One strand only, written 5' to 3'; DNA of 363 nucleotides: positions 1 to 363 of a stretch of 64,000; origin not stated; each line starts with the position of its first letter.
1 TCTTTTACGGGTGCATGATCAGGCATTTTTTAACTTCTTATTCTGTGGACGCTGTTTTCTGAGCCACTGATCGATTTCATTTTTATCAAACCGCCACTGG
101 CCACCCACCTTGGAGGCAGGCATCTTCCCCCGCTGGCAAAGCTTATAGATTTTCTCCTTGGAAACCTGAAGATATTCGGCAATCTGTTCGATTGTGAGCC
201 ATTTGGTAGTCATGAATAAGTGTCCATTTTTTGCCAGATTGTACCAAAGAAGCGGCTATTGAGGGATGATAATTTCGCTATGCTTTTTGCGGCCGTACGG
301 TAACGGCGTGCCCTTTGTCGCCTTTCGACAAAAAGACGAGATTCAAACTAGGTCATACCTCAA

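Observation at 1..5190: Candidate integrated accessory/defence module next to gap: AlpA-like HTH, PD-(D/E)xK-like protein and a 1208-aa HTH protein, flanked by an 11-bp direct repeat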

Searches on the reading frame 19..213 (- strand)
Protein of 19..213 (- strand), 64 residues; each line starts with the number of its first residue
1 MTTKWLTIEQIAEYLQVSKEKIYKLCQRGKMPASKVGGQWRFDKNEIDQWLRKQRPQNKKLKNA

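Call 7: search_protein_families(library=pfam, proteins=[window:19-213:-], max_evalue=0.1)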
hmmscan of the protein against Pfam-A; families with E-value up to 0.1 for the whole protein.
window:19-213:- (64 aa): 5 families
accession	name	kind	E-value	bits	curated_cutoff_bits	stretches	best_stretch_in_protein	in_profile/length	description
PF12728.13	HTH_17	-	2.8e-20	72.8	27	1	5-55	1-51/51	Helix-turn-helix domain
PF13591.12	MerR_2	-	0.0074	16.5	29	1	6-53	1-48/84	MerR HTH family regulatory protein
PF07022.19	Phage_CI_repr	-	0.018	15.8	22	1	10-35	17-42/65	Bacteriophage CI repressor helix-turn-helix domain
PF01418.23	HTH_6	-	0.018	15.4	28.3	1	6-27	35-56/77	Helix-turn-helix domain, rpiR family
PF21531.3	Rv2175c_wHTH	-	0.023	15.1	27.1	1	4-39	14-49/57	DNA-binding protein Rv2175c, wHTH domain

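Call 8: find_encoding_contigs(protein=window:22-213:-, flank=10000, max_places=10)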
Protein window:22-213:- (64 aa): 1 contig read that carries it; 1 place shown.
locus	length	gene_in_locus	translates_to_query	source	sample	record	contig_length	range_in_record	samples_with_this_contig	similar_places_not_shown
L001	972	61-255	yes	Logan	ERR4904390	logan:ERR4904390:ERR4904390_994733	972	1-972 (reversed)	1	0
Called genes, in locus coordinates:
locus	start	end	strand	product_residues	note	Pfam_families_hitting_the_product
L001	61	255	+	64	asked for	PF12728:HTH_17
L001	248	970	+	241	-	?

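Call 9: search_protein_families(library=padloc, proteins=[window:19-213:-], max_evalue=0.1)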
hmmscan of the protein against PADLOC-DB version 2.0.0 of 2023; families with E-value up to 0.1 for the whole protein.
window:19-213:- (64 aa): 2 families
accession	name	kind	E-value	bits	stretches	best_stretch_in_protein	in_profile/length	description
PDLC04133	mad1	-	1.4e-13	48.9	1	1-53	1-53/60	mads_1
PDLC04884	PDC-S05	-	0.023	12.7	1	3-24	25-46/85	-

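Call 10: search_protein_families(library=ncbifam, proteins=[window:19-213:-], max_evalue=0.1)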
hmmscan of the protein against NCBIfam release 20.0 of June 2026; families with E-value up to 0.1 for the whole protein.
window:19-213:- (64 aa): 6 families
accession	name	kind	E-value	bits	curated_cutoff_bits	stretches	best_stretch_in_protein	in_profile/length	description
NF047737.1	antiphage_MADS1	equivalog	6.5e-20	71.1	80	1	4-51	2-49/49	methylation-associated defense system helix-turn-helix domain-containing protein MAD1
TIGR01764.1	excise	domain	3e-18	65.9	28.8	1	5-53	1-49/49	excisionase family DNA-binding protein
NF033518.0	transpos_IS607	equivalog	0.00015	21.4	110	1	10-60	2-53/187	IS607 family transposase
NF033787.1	HTH_BldC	subfamily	0.0042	16.9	77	1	5-49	2-47/49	BldC family transcriptional regulator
NF040990.2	MamR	equivalog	0.0078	16.5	100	1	9-42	47-80/91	magnetosome protein MamR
TIGR02937.1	sigma70-ECF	superfamily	0.048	13.3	42.9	0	6-30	134-158/165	sigma-70 family RNA polymerase sigma factor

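Call 11: search_protein_families(library=phrogs, proteins=[window:19-213:-], max_evalue=0.1)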
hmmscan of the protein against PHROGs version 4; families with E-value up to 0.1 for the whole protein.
window:19-213:- (64 aa): 30 families (the best 25 are shown)
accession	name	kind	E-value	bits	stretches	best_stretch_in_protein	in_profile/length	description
phrog_66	-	integration and excision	4.8e-13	50.6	1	2-60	90-149/412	excisionase and transcriptional regulator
phrog_7338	-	unknown function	7.3e-10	40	1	3-60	28-86/87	-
phrog_15534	-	DNA, RNA and nucleotide metabolism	1.2e-09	39.6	1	4-54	42-91/93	HTH DNA binding protein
phrog_6401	-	DNA, RNA and nucleotide metabolism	6.6e-09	36.5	1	4-53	8-58/64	DNA binding protein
phrog_1840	-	integration and excision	6.8e-08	33.9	1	6-59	7-61/90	excisionase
phrog_668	-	DNA, RNA and nucleotide metabolism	3.1e-07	31.2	1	4-56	62-115/181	HTH DNA binding protein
phrog_2907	-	integration and excision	4.6e-07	31.2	1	2-60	3-66/117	excisionase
phrog_57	-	head and packaging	4.6e-07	30.9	1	3-60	10-68/199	terminase small subunit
phrog_10045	-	DNA, RNA and nucleotide metabolism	9.3e-07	29.6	1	3-53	18-69/74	HTH DNA binding protein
phrog_25262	-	unknown function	3.6e-06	27.9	1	4-57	33-87/106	-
phrog_597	-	DNA, RNA and nucleotide metabolism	1.1e-05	26.5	1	1-57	108-167/200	DNA binding protein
phrog_25665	-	integration and excision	9.3e-05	23.5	1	9-63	29-84/93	excisionase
phrog_18541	-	unknown function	0.00016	22.2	1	9-57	26-77/81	-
phrog_7506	-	integration and excision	0.00072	20.9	1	5-45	15-55/78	recombination directionality factor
phrog_7735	-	integration and excision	0.0021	19.4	1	4-53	4-52/99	excisionase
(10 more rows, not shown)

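Call 33: search_protein_families(library=pfam, proteins=[L001:248-970:+], max_evalue=0.001)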
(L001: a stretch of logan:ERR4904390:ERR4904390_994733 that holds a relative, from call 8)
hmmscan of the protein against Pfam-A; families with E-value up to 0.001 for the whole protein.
L001:248-970:+ (241 aa): 6 families
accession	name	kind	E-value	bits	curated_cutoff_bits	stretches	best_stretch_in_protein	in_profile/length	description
PF00176.29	SNF2-rel_dom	-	6.5e-31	108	24.9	1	64-237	17-194/290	SNF2-related domain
PF04851.21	ResIII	-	2.4e-12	47.5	22.5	1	46-206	3-162/164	Type III restriction enzyme, res subunit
PF00270.35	DEAD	-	7.8e-09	35.9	26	1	66-207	16-161/167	DEAD/DEAH box helicase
PF13872.12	AAA_34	-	4.2e-08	32.9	27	1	40-201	36-212/306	P-loop containing NTP hydrolase pore-1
PF18766.7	SWI2_SNF2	-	0.00029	21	26.7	1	66-226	20-176/221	SWI2/SNF2 ATPase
PF09848.15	SLFN-g3_helicase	-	0.00089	19.1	24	0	74-191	11-108/354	Schlafen group 3, DNA/RNA helicase domain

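Call 59: search_protein_families(library=padloc, proteins=[L001:248-970:+], max_evalue=0.001)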
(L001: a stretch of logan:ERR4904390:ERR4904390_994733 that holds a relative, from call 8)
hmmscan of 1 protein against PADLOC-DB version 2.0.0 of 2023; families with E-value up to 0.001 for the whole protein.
L001:248-970:+ (241 aa): 43 families (the best 25 are shown)
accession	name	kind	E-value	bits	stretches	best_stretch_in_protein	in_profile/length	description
PDLC02619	DrmD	-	2.5e-64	215.8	1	38-238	24-225/872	DrmD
PDLC02843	DpdE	-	9.1e-33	111.2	1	24-237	140-330/1091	DpdE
PDLC02846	DpdE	-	1.3e-27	94.2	1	16-208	136-324/1034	DpdE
PDLC02623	DrmD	-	1.2e-26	90.8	2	41-155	96-206/1040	DrmD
PDLC02840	DpdE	-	5.6e-26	89.1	1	35-236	149-334/1091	DpdE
PDLC02844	DpdE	-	7e-25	85.1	1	31-235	139-334/1074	DpdE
PDLC00659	HmaA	-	7.5e-24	81.6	1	41-191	99-249/1176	SNF2 helicase / DEAD-box helicase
PDLC02621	DrmD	-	2.9e-23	80.1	1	45-226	120-321/1040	DrmD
PDLC02500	BrxHI|BrxHII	-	3.6e-23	80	2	43-149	87-197/933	BrxHI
PDLC00633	ZorD1|ZorD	-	4.5e-22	76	1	44-237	441-630/908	"SWI2/SNF2 helicase, Mrr-like nuclease"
PDLC00631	ZorD1|ZorD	-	1.4e-19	67.5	1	21-218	416-624/1071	"SWI2/SNF2 helicase, Mrr-like nuclease"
PDLC02504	BrxHI|BrxHII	-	3.3e-19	66.4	1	40-224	103-293/971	BrxHII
PDLC00632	ZorD1|ZorD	-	4.5e-18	62.6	1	36-238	584-807/1101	"SWI2/SNF2 helicase, Mrr-like nuclease"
PDLC00628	ZorD1|ZorD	-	6.2e-18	61.9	1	41-221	507-692/1171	"SWI2/SNF2 helicase, Mrr-like nuclease"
PDLC02848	DpdE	-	1.7e-17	60.7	1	38-237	348-539/856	DpdE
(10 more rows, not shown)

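Call 60: search_protein_families(library=ncbifam, proteins=[L001:248-970:+], max_evalue=0.001)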
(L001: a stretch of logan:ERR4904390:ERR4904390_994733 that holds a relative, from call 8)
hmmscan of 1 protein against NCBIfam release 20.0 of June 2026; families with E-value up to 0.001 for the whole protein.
L001:248-970:+ (241 aa): 9 families
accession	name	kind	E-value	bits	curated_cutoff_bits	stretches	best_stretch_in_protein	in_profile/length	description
NF038318.1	DISARM_DrmD_b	equivalog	1.7e-64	218.3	950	1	39-238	22-222/868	DISARM system SNF2-like helicase DrmD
NF041062.1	DpdE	equivalog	1.3e-38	132.7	500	1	24-236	135-329/1048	protein DpdE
NF003426.0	PRK04914.1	equivalog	7.5e-37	127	576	1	23-234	130-344/959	RNA polymerase-associated protein RapA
NF038317.1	DISARM_DrmD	equivalog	3.7e-29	101.7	610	1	25-226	86-305/1021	DISARM system SNF2-like helicase DrmD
NF058637.1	helic_SCO1167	equivalog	1.5e-20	72.9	1200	1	64-238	488-654/932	SCO1167/SCO6262 family helicase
NF042964.1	phospholipD_antiphage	equivalog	2.3e-19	69.3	1100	1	43-224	225-428/895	phospholipase D-like domain-containing anti-phage protein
NF041790.1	anti-phage_ZorD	equivalog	4.7e-15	54.6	1500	1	32-236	568-793/1035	type I Zorya anti-phage system protein ZorD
NF053675.1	pilus_reg_Snf2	equivalog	3.3e-14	51.9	1100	1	63-221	602-751/1029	pilus expression-regulating Snf2 family helicase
NF053632.1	heli_RadD_YejH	equivalog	0.0002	19.8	720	1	51-208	10-153/573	DNA repair helicase RadD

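Call 89: find_homologous_proteins(query=L001:248-970:+, max_evalue=1e-20)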
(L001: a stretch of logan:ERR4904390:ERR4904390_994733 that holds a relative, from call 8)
Query L001:248-970:+ (241 aa): 5988 proteins with E <= 1e-20 among 8000 candidates; the best 120 are listed.
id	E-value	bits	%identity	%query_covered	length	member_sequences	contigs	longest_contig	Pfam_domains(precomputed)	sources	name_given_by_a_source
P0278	2.5e-129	448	87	95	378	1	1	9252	PF13872.13,PF00270.36,PF00176.30,PF04851.22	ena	-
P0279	2.9e-129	447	87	95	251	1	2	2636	PF13872.13,PF00270.36,PF00176.30,PF04851.22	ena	-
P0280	9.5e-128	443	84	95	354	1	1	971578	PF13872.13,PF00270.36,PF00176.30,PF04851.22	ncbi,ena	-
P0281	9.6e-128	443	83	100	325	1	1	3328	PF13872.13,PF00270.36,PF00176.30,PF04851.22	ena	-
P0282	2.3e-127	441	86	95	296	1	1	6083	PF13872.13,PF00270.36,PF00176.30,PF04851.22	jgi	jgi:SNF2 family DNA or RNA helicase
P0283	2.4e-127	441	85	95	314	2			PF13872.13,PF00270.36,PF00176.30,PF04851.22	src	-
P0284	3.2e-126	438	83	95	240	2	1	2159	PF13872.13,PF00270.36,PF00176.30,PF04851.22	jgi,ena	-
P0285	4.6e-126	437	85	95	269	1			PF13872.13,PF00270.36,PF00176.30,PF04851.22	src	-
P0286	7.2e-126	436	84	95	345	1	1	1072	PF13872.13,PF00270.36,PF00176.30,PF04851.22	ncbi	ncbi:MAG: DEAD/DEAH box helicase, partial [Deltaproteobacteria bacterium 21-66-5]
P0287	7.8e-126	436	84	96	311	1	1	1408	PF13872.13,PF00270.36,PF00176.30,PF04851.22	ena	-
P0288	1.0e-124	433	85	95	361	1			PF13872.13,PF00270.36,PF00176.30,PF04851.22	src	-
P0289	1.6e-124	432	84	95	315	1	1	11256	PF13872.13,PF00270.36,PF00176.30,PF04851.22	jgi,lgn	jgi:SNF2 family DNA or RNA helicase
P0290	1.8e-124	432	85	95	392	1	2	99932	PF13872.13,PF00270.36,PF00176.30,PF04851.22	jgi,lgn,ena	-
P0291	2.2e-124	432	83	95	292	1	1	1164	PF00270.36,PF00176.30,PF04851.22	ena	-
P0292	2.7e-124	431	84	95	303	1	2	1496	PF13872.13,PF00270.36,PF00176.30,PF04851.22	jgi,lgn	jgi:SNF2 family DNA or RNA helicase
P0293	2.9e-124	431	82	95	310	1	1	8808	PF13872.13,PF00270.36,PF00176.30,PF04851.22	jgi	jgi:SNF2 family DNA or RNA helicase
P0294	4.7e-124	430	84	95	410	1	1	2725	PF13872.13,PF00270.36,PF00176.30,PF04851.22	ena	-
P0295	7.7e-124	430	85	95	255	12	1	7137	PF13872.13,PF00270.36,PF00176.30,PF04851.22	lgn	-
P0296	1.4e-123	429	81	99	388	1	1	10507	PF13872.13,PF00270.36,PF00176.30,PF04851.22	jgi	jgi:SNF2 family DNA or RNA helicase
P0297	1.6e-123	429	83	96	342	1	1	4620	PF13872.13,PF00270.36,PF00176.30,PF04851.22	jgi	jgi:SNF2 family DNA or RNA helicase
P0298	1.6e-123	429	83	95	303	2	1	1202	PF13872.13,PF00270.36,PF00176.30,PF04851.22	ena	-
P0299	2.0e-123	428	84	95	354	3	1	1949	PF13872.13,PF00270.36,PF00176.30,PF04851.22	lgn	-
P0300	2.7e-123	428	83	95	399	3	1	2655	PF13872.13,PF00270.36,PF00176.30,PF04851.22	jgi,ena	jgi:SNF2 family DNA or RNA helicase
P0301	3.6e-123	428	83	95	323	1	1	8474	PF13872.13,PF00270.36,PF00176.30,PF04851.22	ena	-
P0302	4.1e-123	427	84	95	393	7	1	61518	PF13872.13,PF00270.36,PF00176.30,PF04851.22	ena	-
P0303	5.4e-123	427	83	95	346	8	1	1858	PF13872.13,PF00270.36,PF00176.30,PF04851.22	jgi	-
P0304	1.1e-122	426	83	95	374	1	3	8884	PF13872.13,PF00270.36,PF00176.30,PF04851.22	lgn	-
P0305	1.6e-122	425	81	98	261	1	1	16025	PF13872.13,PF00270.36,PF00176.30,PF04851.22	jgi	jgi:SNF2 family DNA or RNA helicase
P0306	2.0e-122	425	83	96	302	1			PF13872.13,PF00270.36,PF00176.30,PF04851.22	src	-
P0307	2.3e-122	425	83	95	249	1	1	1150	PF00270.36,PF00176.30,PF04851.22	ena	-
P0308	2.3e-122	425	83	95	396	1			PF13872.13,PF00270.36,PF00176.30,PF04851.22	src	-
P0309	2.4e-122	425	83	95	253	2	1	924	PF13872.13,PF00270.36,PF00176.30,PF04851.22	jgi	-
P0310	3.6e-122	424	84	95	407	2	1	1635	PF13872.13,PF00270.36,PF00176.30,PF04851.22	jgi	jgi:SNF2 family DNA or RNA helicase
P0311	3.9e-122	424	81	98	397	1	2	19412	PF00270.36,PF00176.30,PF04851.22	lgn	-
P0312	9.3e-122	423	83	95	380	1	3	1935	PF13872.13,PF00270.36,PF00176.30,PF04851.22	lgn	-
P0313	1.7e-121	422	82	95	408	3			PF13872.13,PF00270.36,PF00176.30,PF04851.22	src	-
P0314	2.0e-121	422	83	95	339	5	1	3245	PF13872.13,PF00270.36,PF00176.30,PF04851.22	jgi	jgi:SNF2 family DNA or RNA helicase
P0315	5.3e-121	420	82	95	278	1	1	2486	PF13872.13,PF00270.36,PF00176.30,PF04851.22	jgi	-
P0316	6.1e-121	420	82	95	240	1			PF13872.13,PF00270.36,PF00176.30,PF04851.22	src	-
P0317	6.6e-121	420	81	95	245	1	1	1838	PF13872.13,PF00270.36,PF00176.30,PF04851.22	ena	-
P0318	7.7e-121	420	82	95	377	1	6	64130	PF13872.13,PF00270.36,PF00176.30,PF04851.22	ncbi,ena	-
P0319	9.1e-121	420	82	96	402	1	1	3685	PF13872.13,PF00270.36,PF00176.30,PF04851.22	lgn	-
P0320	9.4e-121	420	82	94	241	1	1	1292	PF13872.13,PF00270.36,PF00176.30,PF04851.22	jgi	jgi:SNF2 family DNA or RNA helicase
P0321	9.8e-121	420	81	96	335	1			PF00270.36,PF00176.30,PF04851.22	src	-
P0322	1.3e-120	419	81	96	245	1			PF13872.13,PF00270.36,PF00176.30,PF04851.22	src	-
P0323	1.6e-120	419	83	95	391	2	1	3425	PF13872.13,PF00270.36,PF00176.30,PF04851.22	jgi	jgi:SNF2 family DNA or RNA helicase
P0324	1.8e-120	419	83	96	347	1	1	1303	PF13872.13,PF00270.36,PF00176.30,PF04851.22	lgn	-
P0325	1.9e-120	419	83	95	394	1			PF13872.13,PF00270.36,PF00176.30,PF04851.22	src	-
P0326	2.0e-120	419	81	96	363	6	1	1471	PF13872.13,PF00270.36,PF00176.30,PF04851.22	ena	-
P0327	2.3e-120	418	81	95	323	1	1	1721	PF13872.13,PF00270.36,PF00176.30,PF04851.22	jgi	-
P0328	3.4e-120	418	83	93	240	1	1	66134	PF13872.13,PF00270.36,PF00176.30,PF04851.22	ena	-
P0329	4.8e-120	417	81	95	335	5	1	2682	PF13872.13,PF00270.36,PF00176.30,PF04851.22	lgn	-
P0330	9.0e-120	416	78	100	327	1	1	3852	PF13872.13,PF00270.36,PF00176.30,PF04851.22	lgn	-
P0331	2.0e-119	415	81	95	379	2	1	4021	PF13872.13,PF00270.36,PF00176.30,PF04851.22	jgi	jgi:SNF2 family DNA or RNA helicase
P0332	2.0e-119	415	81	96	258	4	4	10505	PF00176.30,PF04851.22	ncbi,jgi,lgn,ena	-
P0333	2.4e-119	415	82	95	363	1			PF13872.13,PF00270.36,PF00176.30,PF04851.22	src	-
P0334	3.2e-119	415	80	95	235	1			PF13872.13,PF00270.36,PF00176.30,PF04851.22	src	-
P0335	3.6e-119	414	82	95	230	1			PF13872.13,PF00270.36,PF00176.30,PF04851.22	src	-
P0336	6.6e-119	414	80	95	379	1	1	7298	PF13872.13,PF00270.36,PF00176.30,PF04851.22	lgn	-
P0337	1.1e-118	413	81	95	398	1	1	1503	PF00270.36,PF00176.30,PF04851.22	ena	-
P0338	1.5e-118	412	79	95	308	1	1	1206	PF00270.36,PF00176.30,PF04851.22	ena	-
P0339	1.7e-118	412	80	96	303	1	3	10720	PF13872.13,PF00270.36,PF00176.30,PF04851.22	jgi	jgi:SNF2 family DNA or RNA helicase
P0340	2.1e-118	412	78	95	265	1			PF13872.13,PF00270.36,PF00176.30,PF04851.22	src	-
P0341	2.7e-118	412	80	95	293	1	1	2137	PF13872.13,PF00270.36,PF00176.30,PF04851.22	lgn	-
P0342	3.0e-118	411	79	95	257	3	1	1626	PF13872.13,PF00270.36,PF00176.30,PF04851.22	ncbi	ncbi:MAG: DEAD/DEAH box helicase, partial [Candidatus Binatia bacterium]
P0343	3.1e-118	411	81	94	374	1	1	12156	PF00270.36,PF00176.30,PF04851.22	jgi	-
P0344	3.2e-118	411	80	95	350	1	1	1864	PF13872.13,PF00270.36,PF00176.30,PF04851.22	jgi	-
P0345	3.4e-118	411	77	99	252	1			PF13872.13,PF00270.36,PF00176.30,PF04851.22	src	-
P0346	4.0e-118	411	85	90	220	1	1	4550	PF13872.13,PF00270.36,PF00176.30,PF04851.22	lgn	-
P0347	4.7e-118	411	78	96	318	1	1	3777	PF13872.13,PF00270.36,PF00176.30,PF04851.22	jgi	-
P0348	7.8e-118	410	79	95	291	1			PF13872.13,PF00270.36,PF00176.30,PF04851.22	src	-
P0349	8.2e-118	410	80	94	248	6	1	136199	PF13872.13,PF00270.36,PF00176.30,PF04851.22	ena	-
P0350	1.2e-117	410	80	95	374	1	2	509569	PF13872.13,PF00270.36,PF00176.30,PF04851.22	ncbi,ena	-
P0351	1.9e-117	409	79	95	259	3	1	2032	PF13872.13,PF00270.36,PF00176.30,PF04851.22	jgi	jgi:SNF2 family DNA or RNA helicase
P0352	2.2e-117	409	80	95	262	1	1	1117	PF13872.13,PF00270.36,PF00176.30,PF04851.22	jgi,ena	-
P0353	2.8e-117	408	78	95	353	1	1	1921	PF13872.13,PF00270.36,PF00176.30,PF04851.22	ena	-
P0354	3.5e-117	408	79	95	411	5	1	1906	PF13872.13,PF00270.36,PF00176.30,PF04851.22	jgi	jgi:SNF2 family DNA or RNA helicase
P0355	4.2e-117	408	79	98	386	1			PF00270.36,PF00176.30,PF04851.22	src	-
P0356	5.3e-117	407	79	95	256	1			PF00270.36,PF00176.30,PF04851.22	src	-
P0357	7.1e-117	407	80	95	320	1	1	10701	PF13872.13,PF00270.36,PF00176.30,PF04851.22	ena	-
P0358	1.2e-116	406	77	95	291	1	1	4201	PF13872.13,PF00270.36,PF00176.30,PF04851.22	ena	-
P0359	1.3e-116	406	78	94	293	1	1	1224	PF13872.13,PF00270.36,PF00176.30,PF04851.22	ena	-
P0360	2.2e-116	405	79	95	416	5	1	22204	PF13872.13,PF00270.36,PF00176.30,PF04851.22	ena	-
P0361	2.3e-116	405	77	95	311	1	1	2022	PF00270.36,PF00176.30,PF04851.22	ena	-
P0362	2.9e-116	405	79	95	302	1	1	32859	PF13872.13,PF00270.36,PF00176.30,PF18766.8,PF04851.22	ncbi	-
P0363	4.0e-116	405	78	95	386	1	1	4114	PF13872.13,PF00270.36,PF00176.30,PF04851.22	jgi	jgi:SNF2 family DNA or RNA helicase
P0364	4.5e-116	404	78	95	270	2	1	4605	PF13872.13,PF00270.36,PF00176.30,PF04851.22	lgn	-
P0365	5.5e-116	404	80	95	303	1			PF13872.13,PF00270.36,PF00176.30,PF04851.22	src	-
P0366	8.1e-116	404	78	95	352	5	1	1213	PF13872.13,PF00270.36,PF00176.30,PF04851.22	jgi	-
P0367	8.1e-116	404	77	95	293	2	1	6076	PF13872.13,PF00270.36,PF00176.30,PF04851.22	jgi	jgi:SNF2 family DNA or RNA helicase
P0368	1.9e-115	402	78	95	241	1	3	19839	PF13872.13,PF00270.36,PF00176.30,PF04851.22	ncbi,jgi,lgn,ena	jgi:SNF2 family DNA or RNA helicase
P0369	4.9e-115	401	77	96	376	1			PF13872.13,PF00270.36,PF00176.30,PF04851.22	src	-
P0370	7.7e-115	400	80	94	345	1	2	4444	PF13872.13,PF00270.36,PF00176.30,PF04851.22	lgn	-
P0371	8.6e-115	400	76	95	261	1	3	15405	PF13872.13,PF00270.36,PF00176.30,PF04851.22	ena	-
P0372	9.4e-115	400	78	95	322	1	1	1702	PF13872.13,PF00270.36,PF00176.30,PF04851.22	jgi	jgi:SNF2 family DNA or RNA helicase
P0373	9.7e-115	400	78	95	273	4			PF13872.13,PF00270.36,PF00176.30,PF04851.22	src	-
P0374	1.1e-114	400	77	95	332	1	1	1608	PF00176.30,PF04851.22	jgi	-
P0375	1.4e-114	399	76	96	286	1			PF13872.13,PF00270.36,PF00176.30,PF04851.22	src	-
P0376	1.5e-114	399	77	95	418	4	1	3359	PF00270.36,PF00176.30,PF04851.22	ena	-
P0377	2.0e-114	399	78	95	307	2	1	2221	PF13872.13,PF00270.36,PF00176.30,PF04851.22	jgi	jgi:SNF2 family DNA or RNA helicase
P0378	2.2e-114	399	77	95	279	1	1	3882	PF00270.36,PF00176.30,PF04851.22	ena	-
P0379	2.3e-114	399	83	90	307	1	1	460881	PF13872.13,PF00270.36,PF00176.30,PF04851.22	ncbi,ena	-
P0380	3.0e-114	398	79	95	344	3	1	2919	PF13872.13,PF00270.36,PF00176.30,PF04851.22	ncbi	-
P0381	4.1e-114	398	78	96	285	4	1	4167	PF13872.13,PF00270.36,PF00176.30,PF04851.22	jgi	jgi:SNF2 family DNA or RNA helicase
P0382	4.8e-114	398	76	95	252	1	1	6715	PF13872.13,PF00270.36,PF00176.30,PF04851.22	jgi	jgi:SNF2 family DNA or RNA helicase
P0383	5.2e-114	398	75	96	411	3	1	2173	PF13872.13,PF00270.36,PF00176.30,PF04851.22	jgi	jgi:SNF2 family DNA or RNA helicase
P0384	5.4e-114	398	77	95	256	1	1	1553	PF00270.36,PF00176.30,PF04851.22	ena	-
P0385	6.2e-114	397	77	95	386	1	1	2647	PF00270.36,PF00176.30,PF04851.22,PF04266.21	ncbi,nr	ncbi:MAG: SNF2-related protein, partial [Pirellulaceae bacterium]|nr:SNF2-related protein [Pirellula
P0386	1.1e-113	397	77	96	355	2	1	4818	PF00270.36,PF00176.30,PF04851.22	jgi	jgi:SNF2 family DNA or RNA helicase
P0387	3.0e-113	395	74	98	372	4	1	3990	PF13872.13,PF00270.36,PF00176.30,PF04851.22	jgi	jgi:SNF2 family DNA or RNA helicase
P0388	3.3e-113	395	77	93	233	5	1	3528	PF13872.13,PF00270.36,PF00176.30,PF04851.22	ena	-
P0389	3.9e-113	395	85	86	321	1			PF13872.13,PF00270.36,PF00176.30,PF04851.22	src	-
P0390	5.0e-113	394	79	95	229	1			PF00176.30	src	-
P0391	5.4e-113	394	76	95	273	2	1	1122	PF13872.13,PF00270.36,PF00176.30,PF04851.22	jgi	jgi:SNF2 family DNA or RNA helicase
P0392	5.9e-113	394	78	95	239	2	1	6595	PF00270.36,PF00176.30,PF04851.22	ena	-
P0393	8.0e-113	394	76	96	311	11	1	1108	PF13872.13,PF00270.36,PF00176.30,PF04851.22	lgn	-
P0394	8.1e-113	394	78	95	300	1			PF00270.36,PF00176.30,PF04851.22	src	-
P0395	1.1e-112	393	75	95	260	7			PF13872.13,PF00270.36,PF00176.30,PF04851.22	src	-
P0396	1.1e-112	393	78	95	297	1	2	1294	PF13872.13,PF00270.36,PF00176.30,PF04851.22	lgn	-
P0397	1.3e-112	393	76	94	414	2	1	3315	PF13872.13,PF00270.36,PF00176.30,PF04851.22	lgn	-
